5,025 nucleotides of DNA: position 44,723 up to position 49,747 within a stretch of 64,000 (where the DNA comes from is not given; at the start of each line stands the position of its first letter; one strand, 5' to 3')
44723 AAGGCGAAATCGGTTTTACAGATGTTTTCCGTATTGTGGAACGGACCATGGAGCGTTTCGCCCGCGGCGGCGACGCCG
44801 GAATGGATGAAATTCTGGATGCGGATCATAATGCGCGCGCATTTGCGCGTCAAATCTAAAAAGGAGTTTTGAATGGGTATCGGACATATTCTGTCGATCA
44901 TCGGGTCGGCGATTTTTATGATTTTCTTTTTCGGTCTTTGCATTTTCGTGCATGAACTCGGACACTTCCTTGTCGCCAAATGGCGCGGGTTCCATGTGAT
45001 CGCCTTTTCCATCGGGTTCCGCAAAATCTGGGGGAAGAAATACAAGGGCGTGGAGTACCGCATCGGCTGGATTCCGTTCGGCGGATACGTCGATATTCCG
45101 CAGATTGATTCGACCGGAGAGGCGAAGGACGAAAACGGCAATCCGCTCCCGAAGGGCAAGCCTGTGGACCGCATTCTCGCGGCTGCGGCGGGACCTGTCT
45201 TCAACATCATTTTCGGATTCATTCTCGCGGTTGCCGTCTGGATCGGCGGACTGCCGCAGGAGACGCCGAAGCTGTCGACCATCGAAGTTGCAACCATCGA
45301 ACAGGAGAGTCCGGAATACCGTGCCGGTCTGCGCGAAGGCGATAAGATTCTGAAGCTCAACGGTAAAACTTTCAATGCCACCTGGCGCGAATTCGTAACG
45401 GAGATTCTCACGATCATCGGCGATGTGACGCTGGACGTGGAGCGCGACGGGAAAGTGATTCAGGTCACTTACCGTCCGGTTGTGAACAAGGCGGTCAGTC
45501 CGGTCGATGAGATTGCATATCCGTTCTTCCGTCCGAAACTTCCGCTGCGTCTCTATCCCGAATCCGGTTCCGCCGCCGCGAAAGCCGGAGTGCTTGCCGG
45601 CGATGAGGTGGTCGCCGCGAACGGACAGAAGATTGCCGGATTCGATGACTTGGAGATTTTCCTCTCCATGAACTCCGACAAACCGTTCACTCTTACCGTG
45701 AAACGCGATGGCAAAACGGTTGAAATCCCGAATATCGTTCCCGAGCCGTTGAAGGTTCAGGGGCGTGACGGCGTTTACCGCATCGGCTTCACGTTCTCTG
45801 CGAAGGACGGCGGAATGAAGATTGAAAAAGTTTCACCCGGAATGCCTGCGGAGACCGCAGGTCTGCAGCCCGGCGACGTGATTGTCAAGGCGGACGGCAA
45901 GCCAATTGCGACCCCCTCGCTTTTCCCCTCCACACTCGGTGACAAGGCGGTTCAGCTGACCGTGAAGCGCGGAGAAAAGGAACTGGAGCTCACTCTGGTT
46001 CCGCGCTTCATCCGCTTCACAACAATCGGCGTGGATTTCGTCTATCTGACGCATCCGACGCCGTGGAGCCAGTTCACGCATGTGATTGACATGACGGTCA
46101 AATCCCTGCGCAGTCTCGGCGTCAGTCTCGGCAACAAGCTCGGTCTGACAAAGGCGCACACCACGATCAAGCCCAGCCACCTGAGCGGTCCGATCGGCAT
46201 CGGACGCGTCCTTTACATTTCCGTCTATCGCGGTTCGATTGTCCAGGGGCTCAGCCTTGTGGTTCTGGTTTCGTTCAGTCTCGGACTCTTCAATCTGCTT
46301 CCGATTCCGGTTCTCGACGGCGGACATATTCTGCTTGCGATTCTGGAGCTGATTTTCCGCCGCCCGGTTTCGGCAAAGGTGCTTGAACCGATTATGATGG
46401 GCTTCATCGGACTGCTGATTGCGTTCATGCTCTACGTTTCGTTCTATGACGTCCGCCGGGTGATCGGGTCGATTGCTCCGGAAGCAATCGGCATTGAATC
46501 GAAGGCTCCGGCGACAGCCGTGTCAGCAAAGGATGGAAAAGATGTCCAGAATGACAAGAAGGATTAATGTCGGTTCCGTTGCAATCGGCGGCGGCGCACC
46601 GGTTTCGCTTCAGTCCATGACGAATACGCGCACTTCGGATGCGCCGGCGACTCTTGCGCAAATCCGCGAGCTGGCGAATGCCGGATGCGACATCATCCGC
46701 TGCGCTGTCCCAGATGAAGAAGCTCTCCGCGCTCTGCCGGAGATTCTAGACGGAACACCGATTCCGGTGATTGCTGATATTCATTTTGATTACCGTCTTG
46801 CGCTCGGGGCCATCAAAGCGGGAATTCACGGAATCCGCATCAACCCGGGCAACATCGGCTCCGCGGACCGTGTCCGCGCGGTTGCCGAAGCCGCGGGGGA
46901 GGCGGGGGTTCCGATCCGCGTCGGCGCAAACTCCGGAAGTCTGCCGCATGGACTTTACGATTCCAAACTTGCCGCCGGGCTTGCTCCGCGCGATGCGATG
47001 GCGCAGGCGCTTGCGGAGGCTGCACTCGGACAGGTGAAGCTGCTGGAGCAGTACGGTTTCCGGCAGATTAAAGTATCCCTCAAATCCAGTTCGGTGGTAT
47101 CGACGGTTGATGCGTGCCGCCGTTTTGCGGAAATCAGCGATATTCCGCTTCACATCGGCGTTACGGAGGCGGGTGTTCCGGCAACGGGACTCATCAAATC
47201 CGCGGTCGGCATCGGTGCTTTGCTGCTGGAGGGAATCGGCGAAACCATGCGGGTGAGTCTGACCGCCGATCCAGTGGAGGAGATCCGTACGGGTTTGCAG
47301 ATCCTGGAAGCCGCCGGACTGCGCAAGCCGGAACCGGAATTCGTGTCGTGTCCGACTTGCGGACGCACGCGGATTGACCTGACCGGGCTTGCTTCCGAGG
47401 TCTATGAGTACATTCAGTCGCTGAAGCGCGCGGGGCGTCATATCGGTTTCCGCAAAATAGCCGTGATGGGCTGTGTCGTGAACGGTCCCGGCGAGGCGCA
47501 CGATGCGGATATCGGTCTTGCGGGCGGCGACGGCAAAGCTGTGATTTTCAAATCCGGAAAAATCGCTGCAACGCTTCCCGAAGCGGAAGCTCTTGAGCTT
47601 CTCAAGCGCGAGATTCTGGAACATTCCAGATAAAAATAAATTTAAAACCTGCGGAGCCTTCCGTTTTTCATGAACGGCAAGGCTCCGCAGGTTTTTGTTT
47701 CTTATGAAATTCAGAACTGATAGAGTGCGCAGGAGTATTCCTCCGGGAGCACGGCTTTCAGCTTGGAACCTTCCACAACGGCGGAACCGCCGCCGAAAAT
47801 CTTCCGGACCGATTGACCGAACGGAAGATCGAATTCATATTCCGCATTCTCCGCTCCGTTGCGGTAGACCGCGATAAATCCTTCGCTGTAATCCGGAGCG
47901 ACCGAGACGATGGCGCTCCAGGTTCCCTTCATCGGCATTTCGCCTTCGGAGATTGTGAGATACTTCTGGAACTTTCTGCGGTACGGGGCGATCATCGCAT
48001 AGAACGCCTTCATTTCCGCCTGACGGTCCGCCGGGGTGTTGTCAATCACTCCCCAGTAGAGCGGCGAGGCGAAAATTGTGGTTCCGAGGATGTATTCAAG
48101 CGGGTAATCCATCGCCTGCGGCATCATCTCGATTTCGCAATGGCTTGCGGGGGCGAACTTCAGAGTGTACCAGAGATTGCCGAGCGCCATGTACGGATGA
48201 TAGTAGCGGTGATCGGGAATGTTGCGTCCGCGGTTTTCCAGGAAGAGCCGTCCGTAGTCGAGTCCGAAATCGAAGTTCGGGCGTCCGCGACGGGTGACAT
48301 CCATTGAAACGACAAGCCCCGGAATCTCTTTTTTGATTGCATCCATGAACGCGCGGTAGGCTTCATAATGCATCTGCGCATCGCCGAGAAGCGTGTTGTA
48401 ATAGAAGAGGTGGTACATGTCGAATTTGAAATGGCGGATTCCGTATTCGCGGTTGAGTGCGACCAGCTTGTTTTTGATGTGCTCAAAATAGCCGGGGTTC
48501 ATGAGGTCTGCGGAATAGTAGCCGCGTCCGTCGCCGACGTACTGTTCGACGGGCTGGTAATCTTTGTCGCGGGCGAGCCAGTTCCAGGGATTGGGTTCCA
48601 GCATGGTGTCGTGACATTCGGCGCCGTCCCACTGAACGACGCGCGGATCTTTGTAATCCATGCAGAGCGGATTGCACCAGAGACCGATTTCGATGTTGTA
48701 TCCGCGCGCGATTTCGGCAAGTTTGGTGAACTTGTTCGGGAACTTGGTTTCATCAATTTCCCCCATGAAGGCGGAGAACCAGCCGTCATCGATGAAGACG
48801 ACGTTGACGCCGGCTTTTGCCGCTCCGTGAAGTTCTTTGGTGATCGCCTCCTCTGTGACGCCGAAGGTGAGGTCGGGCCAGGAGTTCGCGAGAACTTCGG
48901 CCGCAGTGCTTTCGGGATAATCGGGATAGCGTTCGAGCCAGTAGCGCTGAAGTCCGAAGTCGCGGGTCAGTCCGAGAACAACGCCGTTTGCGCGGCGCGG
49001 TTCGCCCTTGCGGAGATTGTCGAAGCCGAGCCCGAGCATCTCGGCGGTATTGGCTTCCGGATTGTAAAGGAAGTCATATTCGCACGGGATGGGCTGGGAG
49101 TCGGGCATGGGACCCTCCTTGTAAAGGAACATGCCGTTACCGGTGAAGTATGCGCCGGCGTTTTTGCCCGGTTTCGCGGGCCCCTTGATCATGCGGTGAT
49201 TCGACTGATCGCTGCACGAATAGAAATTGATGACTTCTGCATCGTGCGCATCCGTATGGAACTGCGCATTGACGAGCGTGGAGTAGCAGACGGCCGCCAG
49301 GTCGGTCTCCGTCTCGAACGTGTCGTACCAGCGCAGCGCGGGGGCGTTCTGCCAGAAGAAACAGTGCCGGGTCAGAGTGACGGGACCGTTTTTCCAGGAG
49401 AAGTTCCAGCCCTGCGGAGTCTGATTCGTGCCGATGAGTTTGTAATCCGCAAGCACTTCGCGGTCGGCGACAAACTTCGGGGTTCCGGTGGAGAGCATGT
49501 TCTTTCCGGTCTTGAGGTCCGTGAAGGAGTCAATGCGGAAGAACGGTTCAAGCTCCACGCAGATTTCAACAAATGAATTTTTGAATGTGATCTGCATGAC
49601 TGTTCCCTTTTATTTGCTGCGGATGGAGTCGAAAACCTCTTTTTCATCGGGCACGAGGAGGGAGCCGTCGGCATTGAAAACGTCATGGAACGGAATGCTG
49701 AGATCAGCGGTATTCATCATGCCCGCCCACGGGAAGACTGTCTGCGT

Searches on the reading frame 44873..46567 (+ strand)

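Call 71: search_protein_families(library=pfam, proteins=[window:44873-46567:+], max_evalue=0.00001)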
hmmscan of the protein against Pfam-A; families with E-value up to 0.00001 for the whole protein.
window:44873-46567:+ (564 aa): 6 families
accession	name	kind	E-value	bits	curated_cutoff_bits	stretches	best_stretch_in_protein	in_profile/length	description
PF02163.28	Peptidase_M50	-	7e-47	160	27.2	1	16-516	2-219/221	Peptidase family M50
PF13180.12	PDZ_2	-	4.4e-28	97.8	27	2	304-375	3-78/80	PDZ domain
PF17820.7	PDZ_6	-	2.1e-25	88.7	27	2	317-347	2-32/54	PDZ domain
PF00595.29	PDZ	-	5.4e-22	78.4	23.2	1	298-347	7-59/81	PDZ domain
PF14685.13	PDZ_Tricorn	-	8.1e-08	32.6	25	0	229-281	27-81/88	Tricorn protease PDZ domain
PF21558.3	Pept_S41_N_bact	-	4.6e-06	26.9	27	0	149-173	16-39/87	Bacteroidetes, Peptidase, S41 family, N-terminal domain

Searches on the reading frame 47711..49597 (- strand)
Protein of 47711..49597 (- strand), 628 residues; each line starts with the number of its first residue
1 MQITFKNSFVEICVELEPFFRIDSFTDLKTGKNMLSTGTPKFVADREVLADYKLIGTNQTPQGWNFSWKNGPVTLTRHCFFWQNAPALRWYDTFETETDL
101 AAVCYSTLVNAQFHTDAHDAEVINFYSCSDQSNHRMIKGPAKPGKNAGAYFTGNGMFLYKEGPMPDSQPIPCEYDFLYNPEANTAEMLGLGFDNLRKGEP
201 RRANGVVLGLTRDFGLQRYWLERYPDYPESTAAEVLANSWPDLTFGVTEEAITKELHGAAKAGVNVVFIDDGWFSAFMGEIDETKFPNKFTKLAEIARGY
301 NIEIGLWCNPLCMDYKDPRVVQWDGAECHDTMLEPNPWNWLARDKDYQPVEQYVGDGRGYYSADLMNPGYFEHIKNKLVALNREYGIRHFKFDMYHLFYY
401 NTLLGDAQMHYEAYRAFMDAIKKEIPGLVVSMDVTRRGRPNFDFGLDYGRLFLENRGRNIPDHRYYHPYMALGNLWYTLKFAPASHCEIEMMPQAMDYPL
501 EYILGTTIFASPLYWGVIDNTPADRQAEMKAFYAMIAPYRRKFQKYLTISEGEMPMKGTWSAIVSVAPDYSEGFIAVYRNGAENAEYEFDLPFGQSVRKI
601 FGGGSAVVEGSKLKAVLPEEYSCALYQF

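Call 71: search_protein_families(library=pfam, proteins=[window:47711-49597:-], max_evalue=0.00001)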
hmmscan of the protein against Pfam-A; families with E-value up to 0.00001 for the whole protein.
window:47711-49597:- (628 aa): 1 family
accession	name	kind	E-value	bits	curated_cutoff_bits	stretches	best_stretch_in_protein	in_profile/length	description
PF02065.24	Melibiase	-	6.6e-08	32.3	27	1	233-396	41-193/347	Melibiase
